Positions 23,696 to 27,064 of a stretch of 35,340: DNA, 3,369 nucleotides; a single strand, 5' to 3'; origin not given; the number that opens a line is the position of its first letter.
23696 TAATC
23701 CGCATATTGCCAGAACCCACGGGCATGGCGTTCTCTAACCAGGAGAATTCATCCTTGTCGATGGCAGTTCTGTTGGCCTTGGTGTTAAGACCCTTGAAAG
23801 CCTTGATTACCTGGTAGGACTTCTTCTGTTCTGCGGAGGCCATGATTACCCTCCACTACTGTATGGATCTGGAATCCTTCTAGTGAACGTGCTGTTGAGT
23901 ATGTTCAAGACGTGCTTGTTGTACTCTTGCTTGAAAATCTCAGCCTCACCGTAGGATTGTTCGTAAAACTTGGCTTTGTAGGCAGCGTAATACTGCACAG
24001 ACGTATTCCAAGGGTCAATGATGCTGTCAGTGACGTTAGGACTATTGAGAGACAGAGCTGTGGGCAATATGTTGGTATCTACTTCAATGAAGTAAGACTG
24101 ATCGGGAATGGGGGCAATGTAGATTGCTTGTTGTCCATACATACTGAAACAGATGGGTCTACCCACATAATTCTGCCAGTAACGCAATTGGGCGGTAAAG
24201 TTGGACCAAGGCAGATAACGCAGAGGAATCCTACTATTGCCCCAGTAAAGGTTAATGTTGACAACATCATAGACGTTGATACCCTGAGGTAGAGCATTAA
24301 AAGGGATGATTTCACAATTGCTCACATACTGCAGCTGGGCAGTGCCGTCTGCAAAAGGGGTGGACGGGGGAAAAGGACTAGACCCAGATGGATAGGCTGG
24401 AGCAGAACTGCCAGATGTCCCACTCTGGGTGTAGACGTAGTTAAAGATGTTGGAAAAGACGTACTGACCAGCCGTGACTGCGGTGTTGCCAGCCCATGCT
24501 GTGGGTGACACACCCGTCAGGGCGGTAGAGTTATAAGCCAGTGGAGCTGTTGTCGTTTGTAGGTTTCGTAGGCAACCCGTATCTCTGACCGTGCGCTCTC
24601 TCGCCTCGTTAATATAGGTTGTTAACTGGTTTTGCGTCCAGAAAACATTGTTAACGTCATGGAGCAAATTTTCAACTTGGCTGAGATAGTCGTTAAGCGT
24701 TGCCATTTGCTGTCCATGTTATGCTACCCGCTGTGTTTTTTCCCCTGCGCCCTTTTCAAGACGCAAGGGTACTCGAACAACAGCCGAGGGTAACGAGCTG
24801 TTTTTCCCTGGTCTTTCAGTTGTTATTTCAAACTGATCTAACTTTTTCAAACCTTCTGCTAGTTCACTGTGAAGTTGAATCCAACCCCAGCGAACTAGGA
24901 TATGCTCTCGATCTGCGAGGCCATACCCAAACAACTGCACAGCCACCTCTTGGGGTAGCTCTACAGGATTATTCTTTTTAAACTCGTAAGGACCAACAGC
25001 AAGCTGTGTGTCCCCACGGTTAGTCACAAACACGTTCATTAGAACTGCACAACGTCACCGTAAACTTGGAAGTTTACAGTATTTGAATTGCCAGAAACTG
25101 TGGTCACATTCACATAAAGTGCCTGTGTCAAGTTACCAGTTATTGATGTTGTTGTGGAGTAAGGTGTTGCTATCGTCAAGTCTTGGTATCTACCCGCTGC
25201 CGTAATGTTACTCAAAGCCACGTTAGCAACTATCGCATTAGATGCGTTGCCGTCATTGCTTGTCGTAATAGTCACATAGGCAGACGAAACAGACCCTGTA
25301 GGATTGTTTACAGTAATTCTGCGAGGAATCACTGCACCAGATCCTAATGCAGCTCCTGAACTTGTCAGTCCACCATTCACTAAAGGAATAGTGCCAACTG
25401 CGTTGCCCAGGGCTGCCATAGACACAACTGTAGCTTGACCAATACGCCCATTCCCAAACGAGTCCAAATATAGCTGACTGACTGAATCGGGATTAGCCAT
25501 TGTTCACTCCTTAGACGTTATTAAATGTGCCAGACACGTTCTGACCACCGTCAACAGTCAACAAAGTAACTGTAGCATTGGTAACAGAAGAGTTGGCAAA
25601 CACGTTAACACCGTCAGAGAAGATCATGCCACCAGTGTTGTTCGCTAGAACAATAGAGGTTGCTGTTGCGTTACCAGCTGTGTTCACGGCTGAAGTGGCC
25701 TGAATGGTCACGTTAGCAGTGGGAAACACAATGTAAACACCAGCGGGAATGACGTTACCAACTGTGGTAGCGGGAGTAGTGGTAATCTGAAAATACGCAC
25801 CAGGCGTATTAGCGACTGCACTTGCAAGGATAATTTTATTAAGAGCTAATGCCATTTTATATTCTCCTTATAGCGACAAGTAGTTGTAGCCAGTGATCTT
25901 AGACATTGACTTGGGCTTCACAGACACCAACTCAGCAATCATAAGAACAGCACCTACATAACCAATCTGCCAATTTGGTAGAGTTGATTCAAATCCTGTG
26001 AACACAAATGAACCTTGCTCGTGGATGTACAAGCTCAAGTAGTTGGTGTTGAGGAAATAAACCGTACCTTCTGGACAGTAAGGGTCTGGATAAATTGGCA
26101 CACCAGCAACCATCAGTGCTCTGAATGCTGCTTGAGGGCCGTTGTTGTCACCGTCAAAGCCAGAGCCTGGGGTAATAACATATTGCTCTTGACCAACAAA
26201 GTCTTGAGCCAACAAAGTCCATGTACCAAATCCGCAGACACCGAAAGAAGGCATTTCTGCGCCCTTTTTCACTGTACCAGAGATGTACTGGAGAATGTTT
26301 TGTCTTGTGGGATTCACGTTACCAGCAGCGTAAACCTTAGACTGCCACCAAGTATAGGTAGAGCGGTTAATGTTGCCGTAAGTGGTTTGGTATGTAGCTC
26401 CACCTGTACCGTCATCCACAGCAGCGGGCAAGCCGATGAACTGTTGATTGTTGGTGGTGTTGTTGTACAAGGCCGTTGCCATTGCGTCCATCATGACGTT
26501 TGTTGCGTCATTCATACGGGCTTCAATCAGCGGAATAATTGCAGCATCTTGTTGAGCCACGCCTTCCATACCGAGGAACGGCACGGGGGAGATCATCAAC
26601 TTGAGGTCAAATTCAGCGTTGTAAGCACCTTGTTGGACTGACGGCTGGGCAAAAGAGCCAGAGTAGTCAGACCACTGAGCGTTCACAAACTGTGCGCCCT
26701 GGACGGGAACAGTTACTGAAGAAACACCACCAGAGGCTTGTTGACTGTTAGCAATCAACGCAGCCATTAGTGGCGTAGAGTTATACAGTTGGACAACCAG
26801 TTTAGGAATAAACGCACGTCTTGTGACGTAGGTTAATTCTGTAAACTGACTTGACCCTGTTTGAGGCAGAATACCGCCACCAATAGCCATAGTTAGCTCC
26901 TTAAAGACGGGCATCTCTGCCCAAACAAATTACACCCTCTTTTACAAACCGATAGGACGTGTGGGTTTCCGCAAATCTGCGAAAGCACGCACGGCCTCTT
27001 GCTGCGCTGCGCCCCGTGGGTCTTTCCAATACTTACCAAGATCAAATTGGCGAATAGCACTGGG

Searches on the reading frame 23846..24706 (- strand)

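Call 28: search_protein_families(library=phrogs, max_evalue=0.001, proteins=[window:23846-24706:-])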
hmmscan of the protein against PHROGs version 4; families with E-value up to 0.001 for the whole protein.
window:23846-24706:- (286 aa): 1 family
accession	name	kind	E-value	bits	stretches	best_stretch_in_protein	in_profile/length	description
phrog_399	-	head and packaging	2.2e-07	31.7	1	1-48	1-50/220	structural protein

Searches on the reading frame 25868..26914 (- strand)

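Call 28: search_protein_families(library=phrogs, max_evalue=0.001, proteins=[window:25868-26914:-])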
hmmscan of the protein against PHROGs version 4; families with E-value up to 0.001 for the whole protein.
window:25868-26914:- (348 aa): 3 families
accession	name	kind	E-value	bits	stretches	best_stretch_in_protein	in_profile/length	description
phrog_9953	-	head and packaging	2.4e-35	123.4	1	23-341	8-327/329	major head protein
phrog_14242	-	head and packaging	1.4e-09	38.2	1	147-299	205-343/396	major head protein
phrog_37569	-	head and packaging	0.00014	22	0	266-301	259-294/368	major head protein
